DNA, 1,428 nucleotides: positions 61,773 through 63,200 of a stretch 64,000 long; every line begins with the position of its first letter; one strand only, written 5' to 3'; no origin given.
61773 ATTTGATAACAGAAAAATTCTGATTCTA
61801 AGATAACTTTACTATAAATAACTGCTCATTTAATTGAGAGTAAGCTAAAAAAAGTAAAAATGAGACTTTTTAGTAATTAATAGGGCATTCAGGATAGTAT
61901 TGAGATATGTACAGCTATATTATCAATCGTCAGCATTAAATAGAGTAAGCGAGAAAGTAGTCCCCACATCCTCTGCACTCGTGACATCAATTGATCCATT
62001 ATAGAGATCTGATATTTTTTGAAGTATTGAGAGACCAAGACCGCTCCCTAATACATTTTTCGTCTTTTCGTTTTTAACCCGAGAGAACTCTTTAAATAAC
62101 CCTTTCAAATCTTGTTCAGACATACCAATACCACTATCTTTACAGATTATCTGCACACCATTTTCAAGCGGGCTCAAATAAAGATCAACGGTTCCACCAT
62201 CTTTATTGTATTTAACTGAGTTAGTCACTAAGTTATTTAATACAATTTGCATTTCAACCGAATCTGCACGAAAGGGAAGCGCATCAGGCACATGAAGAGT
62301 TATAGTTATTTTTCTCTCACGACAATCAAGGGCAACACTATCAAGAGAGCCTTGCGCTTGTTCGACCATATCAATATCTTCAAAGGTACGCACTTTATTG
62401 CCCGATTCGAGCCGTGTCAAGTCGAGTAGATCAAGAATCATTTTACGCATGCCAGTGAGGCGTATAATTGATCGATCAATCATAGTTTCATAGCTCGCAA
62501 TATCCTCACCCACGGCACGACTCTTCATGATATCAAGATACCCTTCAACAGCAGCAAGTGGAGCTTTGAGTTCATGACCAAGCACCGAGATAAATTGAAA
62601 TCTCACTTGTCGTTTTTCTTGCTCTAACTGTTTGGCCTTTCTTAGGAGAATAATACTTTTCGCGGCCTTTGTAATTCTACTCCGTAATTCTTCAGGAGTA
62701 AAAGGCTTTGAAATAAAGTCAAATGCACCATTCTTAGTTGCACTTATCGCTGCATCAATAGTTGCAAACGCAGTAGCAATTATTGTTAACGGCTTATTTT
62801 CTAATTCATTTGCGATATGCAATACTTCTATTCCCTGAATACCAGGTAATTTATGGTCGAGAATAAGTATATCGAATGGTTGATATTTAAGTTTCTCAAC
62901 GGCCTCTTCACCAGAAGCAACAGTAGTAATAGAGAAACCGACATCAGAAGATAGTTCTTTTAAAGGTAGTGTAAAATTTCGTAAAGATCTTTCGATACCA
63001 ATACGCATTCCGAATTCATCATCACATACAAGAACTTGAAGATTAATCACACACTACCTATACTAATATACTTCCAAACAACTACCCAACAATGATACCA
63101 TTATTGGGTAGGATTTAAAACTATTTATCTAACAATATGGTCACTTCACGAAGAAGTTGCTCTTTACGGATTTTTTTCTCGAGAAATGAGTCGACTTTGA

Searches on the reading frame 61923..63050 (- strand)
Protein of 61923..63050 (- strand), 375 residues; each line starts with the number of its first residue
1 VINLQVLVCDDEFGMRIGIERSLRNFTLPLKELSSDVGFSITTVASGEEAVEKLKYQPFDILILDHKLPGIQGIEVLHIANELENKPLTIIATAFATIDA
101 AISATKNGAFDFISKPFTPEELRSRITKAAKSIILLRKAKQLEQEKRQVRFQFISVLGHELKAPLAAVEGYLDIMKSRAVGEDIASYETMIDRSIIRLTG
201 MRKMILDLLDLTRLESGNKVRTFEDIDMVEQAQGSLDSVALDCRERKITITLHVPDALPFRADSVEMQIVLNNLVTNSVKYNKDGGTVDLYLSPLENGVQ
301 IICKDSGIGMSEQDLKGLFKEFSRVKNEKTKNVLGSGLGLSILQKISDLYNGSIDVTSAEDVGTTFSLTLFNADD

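Call 20: search_protein_families(library=pfam, proteins=[window:61923-63050:-], max_evalue=0.001)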
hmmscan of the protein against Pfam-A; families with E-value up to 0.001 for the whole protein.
window:61923-63050:- (375 aa): 5 families
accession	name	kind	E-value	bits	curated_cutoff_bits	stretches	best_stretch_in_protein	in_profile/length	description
PF02518.31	HATPase_c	-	1.9e-23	83.5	26.4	1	263-370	2-107/111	Histidine kinase-, DNA gyrase B-, and HSP90-like ATPase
PF00072.30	Response_reg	-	2.5e-20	73.1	30.2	1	31-126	15-110/111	Response regulator receiver domain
PF00512.31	HisKA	-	4.5e-09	36.7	26.9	1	152-217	4-66/66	His Kinase A (phospho-acceptor) domain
PF13589.12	HATPase_c_3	-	0.00022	21.7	25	1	266-340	2-77/137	Histidine kinase-, DNA gyrase B-, and HSP90-like ATPase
PF13581.12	HATPase_c_2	-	0.00048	20.6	27.4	1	265-369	30-126/127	Histidine kinase-like ATPase domain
